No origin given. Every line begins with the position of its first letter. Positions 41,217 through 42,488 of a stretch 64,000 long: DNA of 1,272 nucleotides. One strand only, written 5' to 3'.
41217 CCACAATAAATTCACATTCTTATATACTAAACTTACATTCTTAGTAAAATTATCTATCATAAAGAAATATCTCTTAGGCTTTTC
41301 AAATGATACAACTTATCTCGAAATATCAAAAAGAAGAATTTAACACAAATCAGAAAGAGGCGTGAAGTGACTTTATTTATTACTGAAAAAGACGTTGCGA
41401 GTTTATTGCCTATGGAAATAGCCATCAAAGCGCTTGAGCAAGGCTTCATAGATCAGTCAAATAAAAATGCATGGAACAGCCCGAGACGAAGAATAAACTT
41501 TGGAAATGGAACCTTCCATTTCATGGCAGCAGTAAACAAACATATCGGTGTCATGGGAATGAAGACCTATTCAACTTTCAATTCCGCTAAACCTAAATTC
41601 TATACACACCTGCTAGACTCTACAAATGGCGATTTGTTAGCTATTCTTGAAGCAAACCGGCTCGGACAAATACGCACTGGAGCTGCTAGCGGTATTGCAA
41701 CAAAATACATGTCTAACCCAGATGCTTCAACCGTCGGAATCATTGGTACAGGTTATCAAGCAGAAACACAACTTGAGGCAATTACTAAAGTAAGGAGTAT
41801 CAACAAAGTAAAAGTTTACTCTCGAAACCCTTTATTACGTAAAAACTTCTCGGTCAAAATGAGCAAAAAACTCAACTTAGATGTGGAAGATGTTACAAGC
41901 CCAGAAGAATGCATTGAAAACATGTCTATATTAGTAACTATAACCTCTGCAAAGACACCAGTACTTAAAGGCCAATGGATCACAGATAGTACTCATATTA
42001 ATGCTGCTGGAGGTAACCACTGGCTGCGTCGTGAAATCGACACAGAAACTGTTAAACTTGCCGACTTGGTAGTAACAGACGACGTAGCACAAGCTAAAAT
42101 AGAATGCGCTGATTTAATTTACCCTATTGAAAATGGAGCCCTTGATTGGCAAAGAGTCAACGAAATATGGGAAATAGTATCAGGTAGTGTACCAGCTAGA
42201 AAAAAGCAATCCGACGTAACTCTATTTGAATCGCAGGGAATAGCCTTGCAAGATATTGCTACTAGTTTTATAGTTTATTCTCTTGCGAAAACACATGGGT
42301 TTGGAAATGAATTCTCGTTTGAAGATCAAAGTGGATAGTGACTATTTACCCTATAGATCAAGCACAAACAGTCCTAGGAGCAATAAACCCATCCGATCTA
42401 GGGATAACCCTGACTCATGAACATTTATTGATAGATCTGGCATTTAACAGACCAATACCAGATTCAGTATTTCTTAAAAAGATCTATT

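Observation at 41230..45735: Tightly coupled four-gene cassette: OCD/mu-crystallin-like, Php-type phosphotriesterase-fold hydrolase, MFS transporter, and an atypical squalene/phytoene-synthase-like protein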

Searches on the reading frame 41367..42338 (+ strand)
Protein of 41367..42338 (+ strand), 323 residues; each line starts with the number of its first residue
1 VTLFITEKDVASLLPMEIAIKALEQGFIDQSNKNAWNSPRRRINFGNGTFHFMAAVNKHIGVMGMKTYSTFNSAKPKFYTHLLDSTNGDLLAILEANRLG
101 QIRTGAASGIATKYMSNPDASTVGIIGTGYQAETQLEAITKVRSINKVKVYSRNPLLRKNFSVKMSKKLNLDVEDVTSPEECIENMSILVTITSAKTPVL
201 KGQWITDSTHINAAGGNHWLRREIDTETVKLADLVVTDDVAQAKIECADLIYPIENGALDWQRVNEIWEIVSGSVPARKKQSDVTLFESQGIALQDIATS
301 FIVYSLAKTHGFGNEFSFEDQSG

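Call 3: search_protein_families(library=pfam, proteins=[window:41367-42338:+], max_evalue=0.01)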
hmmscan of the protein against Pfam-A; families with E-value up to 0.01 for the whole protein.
window:41367-42338:+ (323 aa): 2 families
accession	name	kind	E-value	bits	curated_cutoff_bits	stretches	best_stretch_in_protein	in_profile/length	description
PF02423.21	OCD_Mu_crystall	-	3.7e-62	210.6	24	1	3-308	4-311/314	Ornithine cyclodeaminase/mu-crystallin family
PF01488.26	Shikimate_DH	-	6.6e-06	26.7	24.3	1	111-209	3-99/138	Shikimate / quinate 5-dehydrogenase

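Call 4: search_protein_families(library=ncbifam, proteins=[window:41367-42338:+], max_evalue=0.01)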
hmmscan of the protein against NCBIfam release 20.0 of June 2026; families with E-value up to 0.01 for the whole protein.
window:41367-42338:+ (323 aa): 15 families
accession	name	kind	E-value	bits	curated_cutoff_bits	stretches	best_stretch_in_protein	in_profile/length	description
NF006379.0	PRK08618.1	equivalog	4.4e-63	213.6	417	1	3-317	2-325/326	ornithine cyclodeaminase family protein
NF005011.0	PRK06407.1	subfamily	2.2e-58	197.9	337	1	3-304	3-296/302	ornithine cyclodeaminase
TIGR02371.1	ala_DH_arch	equivalog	2.4e-57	194.5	409.15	1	2-317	2-323/325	alanine dehydrogenase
NF045643.1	ImmsucRedBhcD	equivalog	3.5e-48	164.6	500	1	4-316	3-319/321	iminosuccinate reductase BhcD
NF004793.0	PRK06141.1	equivalog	4.3e-43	147.5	322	1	4-308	3-312/314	bifunctional Delta(1)-pyrroline-2-carboxylate/Delta(1)-piperideine-2-carboxylate reductase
NF006141.0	PRK08291.1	equivalog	4.7e-42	144.1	408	1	84-316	95-328/330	cyclodeaminase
TIGR02992.1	ectoine_eutC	equivalog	5.1e-39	134.3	471.65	1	83-316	91-325/326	ectoine utilization protein EutC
NF005762.1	PRK07589.1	equivalog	1.3e-32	113.1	350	1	87-316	95-318/334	ornithine cyclodeaminase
NF005296.0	PRK06823.1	equivalog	3e-32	111.8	438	1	9-304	8-310/315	ornithine cyclodeaminase family protein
NF005603.0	PRK07340.1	equivalog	4.9e-29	101.5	266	1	5-304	7-300/307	delta(1)-pyrroline-2-carboxylate reductase family protein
TIGR03944.1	dehyd_SbnB_fam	equivalog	8.9e-26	90.7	326.9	1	84-314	95-322/327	2,3-diaminopropionate biosynthesis protein SbnB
NF045512.1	PyrPipCarbRedLhpI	equivalog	2.5e-24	86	400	1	7-303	5-293/298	bifunctional Delta(1)-pyrroline-2-carboxylate/Delta(1)-piperideine-2-carboxylate reductase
NF004848.0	PRK06199.1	subfamily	5.4e-24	85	362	1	82-318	117-372/379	tyramine oxidase subunit B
NF000744.0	PRK00045.1-3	equivalog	0.00055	18.9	429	1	119-243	184-295/447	glutamyl-tRNA reductase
TIGR01035.1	hemA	equivalog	0.00093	18.2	209.55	1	106-208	166-263/416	glutamyl-tRNA reductase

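Call 17: search_solved_structures(query=window:41367-42338:+, max_evalue=0.00001, show_alignments=0)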
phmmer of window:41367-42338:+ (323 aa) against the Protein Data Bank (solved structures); distinct sequences matched with E-value up to 0.00001: 13.
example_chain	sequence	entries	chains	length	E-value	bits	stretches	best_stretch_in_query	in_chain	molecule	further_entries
6t3e_A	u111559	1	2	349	7.1e-54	186.1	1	3-315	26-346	DELTA1-pyrroline-2-carboxylate reductase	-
1omo_A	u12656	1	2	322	7.8e-42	146.5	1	2-318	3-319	alanine dehydrogenase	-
1vll_A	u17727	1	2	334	9e-42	146.3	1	2-318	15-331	alanine dehydrogenase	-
6rqa_A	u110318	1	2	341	5.6e-32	114.2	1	3-315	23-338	iminosuccinate reductase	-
4bv8_A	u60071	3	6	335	5.3e-28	101.1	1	72-305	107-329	THIOMORPHOLINE-CARBOXYLATE DEHYDROGENASE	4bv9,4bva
2i99_A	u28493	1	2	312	2.4e-26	95.7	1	82-305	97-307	Mu-crystallin homolog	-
3hdj_A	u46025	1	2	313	5.6e-23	84.6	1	15-305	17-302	Probable ornithine cyclodeaminase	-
5yu0_A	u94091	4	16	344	2.6e-18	69.3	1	83-308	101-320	Lysine cyclodeaminase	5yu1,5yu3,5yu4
5gzi_B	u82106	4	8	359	2.9e-18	69.1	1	83-308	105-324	Lysine cyclodeaminase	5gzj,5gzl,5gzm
1u7h_A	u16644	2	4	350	6e-18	68.1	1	84-316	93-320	ornithine cyclodeaminase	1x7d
7rbp_A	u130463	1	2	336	5.6e-17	64.9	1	82-305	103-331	Ornithine cyclodeaminase/mu-crystallin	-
4m54_A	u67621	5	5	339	7.9e-16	61.1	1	87-314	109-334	Putative ornithine cyclodeaminase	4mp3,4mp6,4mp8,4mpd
8j1c_A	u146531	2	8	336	1.2e-07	34.3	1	46-308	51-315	Ornithine cyclodeaminase family protein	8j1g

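Call 49: find_homologous_proteins(query=window:41367-42338:+)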
Query window:41367-42338:+ (323 aa): 3049 proteins with E <= 0.001 among 4971 candidates; the best 120 are listed.
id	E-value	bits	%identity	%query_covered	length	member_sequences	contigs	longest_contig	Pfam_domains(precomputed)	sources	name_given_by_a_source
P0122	3.2e-206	701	98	100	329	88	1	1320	PF02423.22,PF01488.27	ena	-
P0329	7.6e-117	408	58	98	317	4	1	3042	PF02423.22,PF01488.27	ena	-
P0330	1.4e-115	404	57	98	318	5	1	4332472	PF02423.22,PF01488.27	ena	-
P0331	5.9e-115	401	57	98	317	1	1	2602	PF02423.22,PF01488.27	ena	-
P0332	6.8e-115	401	56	99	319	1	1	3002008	PF02423.22,PF01488.27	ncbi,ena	-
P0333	3.9e-114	399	57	98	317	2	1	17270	PF02423.22,PF01488.27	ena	-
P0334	6.7e-114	398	57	98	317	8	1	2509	PF02423.22,PF01488.27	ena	-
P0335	1.2e-113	397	57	98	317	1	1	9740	PF02423.22,PF01488.27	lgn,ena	-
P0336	3.5e-113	396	57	98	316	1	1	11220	PF02423.22,PF01488.27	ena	-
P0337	1.3e-112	394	57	98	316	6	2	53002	PF02423.22,PF01488.27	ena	-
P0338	3.2e-112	392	56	98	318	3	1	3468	PF02423.22,PF01488.27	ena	-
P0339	4.3e-112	392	57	98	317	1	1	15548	PF02423.22,PF01488.27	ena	-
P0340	9.4e-112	391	56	98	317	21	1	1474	PF02423.22,PF01488.27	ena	-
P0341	1.3e-111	391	57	98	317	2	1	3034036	PF02423.22,PF01488.27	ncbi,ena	-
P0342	3.4e-111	389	55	98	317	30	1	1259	PF02423.22,PF01488.27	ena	-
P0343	5.0e-111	389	55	98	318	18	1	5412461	PF02423.22,PF01488.27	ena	-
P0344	1.7e-110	387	56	98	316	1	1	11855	PF02423.22,PF01488.27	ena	-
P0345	2.5e-110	386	55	98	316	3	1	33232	PF02423.22,PF01488.27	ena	-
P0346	1.9e-109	383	57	93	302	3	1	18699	PF02423.22,PF01488.27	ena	-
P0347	2.0e-109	383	56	98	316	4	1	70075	PF02423.22,PF01488.27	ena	-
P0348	8.6e-109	381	55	98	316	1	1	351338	PF02423.22,PF01488.27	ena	-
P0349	1.3e-108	381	55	98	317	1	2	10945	PF02423.22,PF01488.27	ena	-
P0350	3.2e-108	379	54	98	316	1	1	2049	PF02423.22,PF01488.27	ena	-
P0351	8.0e-107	375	53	98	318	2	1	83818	PF02423.22,PF01488.27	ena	-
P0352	5.9e-106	372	54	98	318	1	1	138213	PF02423.22,PF01488.27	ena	-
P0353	1.0e-105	371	52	98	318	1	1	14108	PF02423.22,PF01488.27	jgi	jgi:alanine dehydrogenase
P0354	1.4e-105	371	52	98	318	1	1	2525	PF02423.22,PF01488.27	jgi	jgi:ornithine cyclodeaminase/alanine dehydrogenase-like protein (mu-crystallin family)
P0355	1.5e-105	371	52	98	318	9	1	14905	PF02423.22,PF01488.27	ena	-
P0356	3.6e-105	369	52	98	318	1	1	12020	PF02423.22,PF01488.27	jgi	-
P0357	1.7e-104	367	53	98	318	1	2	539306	PF02423.22,PF01488.27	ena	-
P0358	2.7e-104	366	52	98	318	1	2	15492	PF02423.22,PF01488.27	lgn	-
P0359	3.2e-104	366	50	98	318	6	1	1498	PF02423.22,PF01488.27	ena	-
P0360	4.8e-104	366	52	98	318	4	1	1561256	PF02423.22,PF03807.24,PF01488.27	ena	-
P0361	9.3e-104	365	52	98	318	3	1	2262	PF02423.22,PF01488.27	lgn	-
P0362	1.8e-103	364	52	97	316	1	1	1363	PF02423.22,PF01488.27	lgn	-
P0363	1.3e-102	361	52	98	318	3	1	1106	PF02423.22,PF01488.27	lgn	-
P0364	1.6e-102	361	51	98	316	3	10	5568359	PF02423.22,PF01488.27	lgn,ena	-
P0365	2.1e-102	360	52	98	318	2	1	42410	PF02423.22,PF01488.27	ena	-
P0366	2.2e-102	360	52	98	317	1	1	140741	PF02423.22,PF01488.27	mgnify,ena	mgnify:FL=1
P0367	5.2e-102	359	51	98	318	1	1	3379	PF02423.22,PF01488.27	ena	-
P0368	1.0e-101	358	51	98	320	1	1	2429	PF02423.22,PF01488.27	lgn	-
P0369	1.1e-101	358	51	98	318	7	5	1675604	PF02423.22,PF01488.27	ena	-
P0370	1.3e-101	358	52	98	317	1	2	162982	PF02423.22,PF01488.27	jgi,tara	tara:strand:+ start:12575 stop:13528 length:954 start_codon:yes stop_codon:yes gene_type:complete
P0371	2.1e-101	357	52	98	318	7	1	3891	PF02423.22,PF01488.27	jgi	-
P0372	2.3e-101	357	51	98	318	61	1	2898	PF02423.22,PF01488.27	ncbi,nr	ncbi:MAG: ornithine cyclodeaminase family protein [SAR202 cluster bacterium]|nr:ornithine cyclodeami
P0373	2.4e-101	357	53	98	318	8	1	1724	PF02423.22,PF01488.27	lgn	-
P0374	4.3e-101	356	50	98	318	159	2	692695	PF02423.22,PF01488.27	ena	-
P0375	4.7e-101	356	50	98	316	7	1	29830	PF02423.22,PF01488.27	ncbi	-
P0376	5.6e-101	356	52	97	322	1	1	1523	PF02423.22,PF01488.27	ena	-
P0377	6.3e-101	355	51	98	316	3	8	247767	PF02423.22,PF01488.27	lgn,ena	-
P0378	9.3e-101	355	51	97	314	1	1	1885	PF02423.22,PF01488.27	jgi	jgi:ornithine cyclodeaminase/alanine dehydrogenase-like protein (mu-crystallin family)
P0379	1.4e-100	354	51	98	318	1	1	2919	PF02423.22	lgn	-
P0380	1.6e-100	354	50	98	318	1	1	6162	PF02423.22,PF01488.27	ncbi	-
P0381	1.6e-100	354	50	97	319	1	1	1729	PF02423.22,PF01488.27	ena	-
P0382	1.7e-100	354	49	98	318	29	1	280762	PF02423.22,PF01488.27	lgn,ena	-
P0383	1.4e-99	351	50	99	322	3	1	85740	PF02423.22,PF01488.27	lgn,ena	-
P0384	2.1e-99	350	51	98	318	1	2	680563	PF02423.22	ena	-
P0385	2.7e-99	350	50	98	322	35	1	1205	PF02423.22,PF01488.27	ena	-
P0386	2.7e-99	350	50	98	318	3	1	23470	PF02423.22,PF01488.27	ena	-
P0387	2.8e-99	350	49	98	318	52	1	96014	PF02423.22,PF01488.27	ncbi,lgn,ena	-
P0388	2.9e-99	350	49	98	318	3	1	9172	PF02423.22,PF03807.24,PF01488.27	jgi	jgi:ornithine cyclodeaminase/alanine dehydrogenase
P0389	4.3e-99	349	50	98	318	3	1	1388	PF02423.22,PF01488.27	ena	-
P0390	4.8e-99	349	49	98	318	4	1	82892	PF02423.22,PF01488.27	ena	-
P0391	6.0e-99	349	49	98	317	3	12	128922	PF02423.22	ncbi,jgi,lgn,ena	jgi:ornithine cyclodeaminase/alanine dehydrogenase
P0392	6.1e-99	349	49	99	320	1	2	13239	PF02423.22,PF01488.27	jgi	jgi:alanine dehydrogenase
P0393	7.0e-99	349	49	98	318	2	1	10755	PF02423.22,PF01488.27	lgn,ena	-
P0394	1.4e-98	348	51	98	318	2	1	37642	PF02423.22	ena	-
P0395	1.7e-98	347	49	98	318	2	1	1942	PF02423.22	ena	-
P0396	2.2e-98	347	48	98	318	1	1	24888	PF02423.22,PF01488.27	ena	-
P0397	2.5e-98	347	49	98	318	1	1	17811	PF02423.22,PF01488.27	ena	-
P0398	3.5e-98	346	49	97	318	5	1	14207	PF02423.22,PF01488.27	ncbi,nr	ncbi:MAG: ornithine cyclodeaminase family protein [Chloroflexi bacterium]|nr:ornithine cyclodeaminas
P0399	3.7e-98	346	47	98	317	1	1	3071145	PF02423.22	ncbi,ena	-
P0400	3.9e-98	346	48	98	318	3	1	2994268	PF02423.22,PF01488.27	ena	-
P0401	4.2e-98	346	49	97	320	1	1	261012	PF02423.22,PF01488.27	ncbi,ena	-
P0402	6.7e-98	345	47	98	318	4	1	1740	PF02423.22,PF01488.27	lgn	-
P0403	6.7e-98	345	49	97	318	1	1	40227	PF02423.22,PF01488.27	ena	-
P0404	1.2e-97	345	50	98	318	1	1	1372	PF02423.22,PF03807.24,PF01488.27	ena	-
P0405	1.3e-97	345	49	97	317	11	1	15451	PF02423.22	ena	-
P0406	1.5e-97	344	49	98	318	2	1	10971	PF02423.22,PF01488.27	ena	-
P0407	1.5e-97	344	48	98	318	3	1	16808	PF02423.22,PF01488.27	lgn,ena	-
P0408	1.5e-97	344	48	97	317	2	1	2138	PF02423.22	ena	-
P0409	1.6e-97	344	49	98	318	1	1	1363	PF02423.22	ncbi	-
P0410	1.7e-97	344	48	98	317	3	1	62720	PF02423.22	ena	-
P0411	2.2e-97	344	49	98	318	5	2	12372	PF02423.22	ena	-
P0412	3.0e-97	343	49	98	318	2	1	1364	PF02423.22,PF01488.27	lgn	-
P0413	3.3e-97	343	49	97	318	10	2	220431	PF02423.22,PF01488.27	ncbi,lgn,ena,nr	ncbi:MAG: ornithine cyclodeaminase family protein [Chloroflexota bacterium]|nr:ornithine cyclodeamin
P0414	3.5e-97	343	50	98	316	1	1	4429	PF02423.22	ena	-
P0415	3.8e-97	343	50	95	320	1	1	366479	PF02423.22,PF01488.27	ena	-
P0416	4.9e-97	343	49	98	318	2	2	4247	PF02423.22,PF01488.27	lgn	-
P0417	6.1e-97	342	50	98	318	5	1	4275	PF02423.22,PF01488.27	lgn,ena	-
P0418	7.4e-97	342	49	98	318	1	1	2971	PF02423.22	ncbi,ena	-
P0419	7.6e-97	342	48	98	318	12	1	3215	PF02423.22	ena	-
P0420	8.3e-97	342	48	98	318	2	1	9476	PF02423.22,PF01488.27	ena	-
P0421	1.1e-96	341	49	98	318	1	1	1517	PF02423.22,PF01488.27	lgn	-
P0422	1.2e-96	341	50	98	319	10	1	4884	PF02423.22,PF01488.27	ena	-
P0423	1.2e-96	341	50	98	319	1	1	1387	PF02423.22,PF01488.27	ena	-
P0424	1.2e-96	341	48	98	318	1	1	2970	PF02423.22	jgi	-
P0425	1.4e-96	341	47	98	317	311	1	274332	PF02423.22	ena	-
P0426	1.4e-96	341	49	98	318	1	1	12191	PF02423.22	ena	-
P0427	1.5e-96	341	50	98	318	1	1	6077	PF02423.22,PF01488.27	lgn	-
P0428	2.0e-96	341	48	98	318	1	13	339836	PF02423.22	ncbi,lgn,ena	-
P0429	2.3e-96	340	48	98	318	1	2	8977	PF02423.22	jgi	jgi:alanine dehydrogenase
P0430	2.4e-96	340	50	98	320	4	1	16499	PF02423.22,PF01488.27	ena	-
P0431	2.7e-96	340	52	98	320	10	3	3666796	PF02423.22,PF01488.27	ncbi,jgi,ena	jgi:ornithine cyclodeaminase/alanine dehydrogenase-like protein (mu-crystallin family)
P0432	2.8e-96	340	49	98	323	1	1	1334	PF02423.22,PF01488.27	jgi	jgi:ornithine cyclodeaminase/alanine dehydrogenase-like protein (mu-crystallin family)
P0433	2.9e-96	340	48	98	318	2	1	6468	PF02423.22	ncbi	-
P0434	3.1e-96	340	47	98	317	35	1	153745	PF02423.22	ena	-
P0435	3.2e-96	340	48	98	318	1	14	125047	PF02423.22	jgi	jgi:alanine dehydrogenase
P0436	3.7e-96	340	48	98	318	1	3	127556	PF02423.22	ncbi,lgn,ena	-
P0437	3.8e-96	340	48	98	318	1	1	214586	PF02423.22,PF01488.27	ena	-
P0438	4.0e-96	340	49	98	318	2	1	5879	PF02423.22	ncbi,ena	-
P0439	4.4e-96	340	51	98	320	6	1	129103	PF02423.22,PF01488.27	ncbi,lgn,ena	-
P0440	6.1e-96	339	48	98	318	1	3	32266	PF02423.22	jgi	-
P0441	1.0e-95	338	48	98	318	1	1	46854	PF02423.22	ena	-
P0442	1.2e-95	338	50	98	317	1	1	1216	PF02423.22,PF01488.27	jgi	jgi:ornithine cyclodeaminase/alanine dehydrogenase-like protein (mu-crystallin family)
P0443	1.3e-95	338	47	98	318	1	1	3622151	PF02423.22,PF01488.27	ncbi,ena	-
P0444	1.3e-95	338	49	98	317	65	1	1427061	PF02423.22,PF01488.27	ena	-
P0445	1.4e-95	338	50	98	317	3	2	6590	PF02423.22,PF01488.27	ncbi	-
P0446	1.6e-95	338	48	98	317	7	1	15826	PF02423.22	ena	-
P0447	1.7e-95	338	49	98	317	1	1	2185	PF02423.22,PF01488.27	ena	-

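Call 50: find_encoding_contigs(protein=P0374, flank=6000, max_places=2)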
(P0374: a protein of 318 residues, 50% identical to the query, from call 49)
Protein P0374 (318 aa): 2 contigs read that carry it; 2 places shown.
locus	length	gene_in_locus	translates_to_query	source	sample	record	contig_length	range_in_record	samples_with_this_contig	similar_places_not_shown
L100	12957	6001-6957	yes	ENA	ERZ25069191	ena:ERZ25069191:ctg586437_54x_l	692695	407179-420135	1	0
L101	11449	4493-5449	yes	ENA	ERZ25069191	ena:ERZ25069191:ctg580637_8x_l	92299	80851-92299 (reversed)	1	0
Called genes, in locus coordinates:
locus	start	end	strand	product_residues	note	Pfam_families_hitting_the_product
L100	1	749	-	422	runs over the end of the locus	PF04860:Phage_portal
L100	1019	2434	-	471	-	-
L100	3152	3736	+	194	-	PF13302:Acetyltransf_3, PF13523:Acetyltransf_8, PF00583:Acetyltransf_1 (weak)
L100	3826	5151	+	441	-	PF09587:PGA_cap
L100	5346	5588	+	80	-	PF04014:MazE_antitoxin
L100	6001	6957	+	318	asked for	PF02423:OCD_Mu_crystall, PF01488:Shikimate_DH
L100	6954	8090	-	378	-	PF13623:SurA_N_2, PF13624:SurA_N_3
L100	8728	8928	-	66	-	-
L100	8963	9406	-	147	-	PF00436:SSB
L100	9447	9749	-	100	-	PF01250:Ribosomal_S6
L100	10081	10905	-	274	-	PF01135:PCMT (weak), PF13489:Methyltransf_23, PF01728:FtsJ, PF01209:Ubie_methyltran, PF13847:Methyltransf_31, PF08241:Methyltransf_11, PF08242:Methyltransf_12, PF13649:Methyltransf_25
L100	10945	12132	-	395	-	-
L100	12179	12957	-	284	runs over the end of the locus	PF00106:adh_short, PF08659:KR (weak), PF13561:adh_short_C2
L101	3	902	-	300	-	?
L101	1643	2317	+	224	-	PF13302:Acetyltransf_3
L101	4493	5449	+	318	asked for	PF02423:OCD_Mu_crystall, PF01488:Shikimate_DH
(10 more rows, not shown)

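Call 51: find_encoding_contigs(protein=P0360, flank=6000, max_places=1)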
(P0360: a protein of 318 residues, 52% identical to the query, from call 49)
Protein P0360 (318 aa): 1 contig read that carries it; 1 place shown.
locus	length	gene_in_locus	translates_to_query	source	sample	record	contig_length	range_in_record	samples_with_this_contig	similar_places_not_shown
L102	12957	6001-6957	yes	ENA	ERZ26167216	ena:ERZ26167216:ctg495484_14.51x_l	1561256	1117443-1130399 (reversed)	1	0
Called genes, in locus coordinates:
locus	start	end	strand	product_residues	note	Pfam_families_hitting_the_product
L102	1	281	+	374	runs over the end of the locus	PF13531:SBP_bac_11 (weak), PF01547:SBP_bac_1, PF13416:SBP_bac_8, PF13343:SBP_bac_6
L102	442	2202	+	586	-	PF00528:BPD_transp_1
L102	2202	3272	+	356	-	PF00005:ABC_tran, PF08402:TOBE_2 (weak)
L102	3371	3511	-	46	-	-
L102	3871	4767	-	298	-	PF01370:Epimerase (weak), PF05368:NmrA, PF13460:NAD_binding_10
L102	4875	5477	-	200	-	PF00440:TetR_N, PF16925:TetR_C_13, PF21993:TetR_C_13_2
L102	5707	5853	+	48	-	-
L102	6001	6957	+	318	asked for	PF02423:OCD_Mu_crystall, PF01488:Shikimate_DH, PF03807:F420_oxidored (weak)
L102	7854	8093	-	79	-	-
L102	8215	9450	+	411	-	PF07690:MFS_1, PF13347:MFS_2 (faint), PF05977:MFS_3, PF12832:MFS_1_like, PF07690:MFS_1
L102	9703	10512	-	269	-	PF24247:DUF7450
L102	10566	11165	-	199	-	-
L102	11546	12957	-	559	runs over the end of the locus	PF01839:FG-GAP (faint), PF13517:FG-GAP_3, PF07593:UnbV_ASPIC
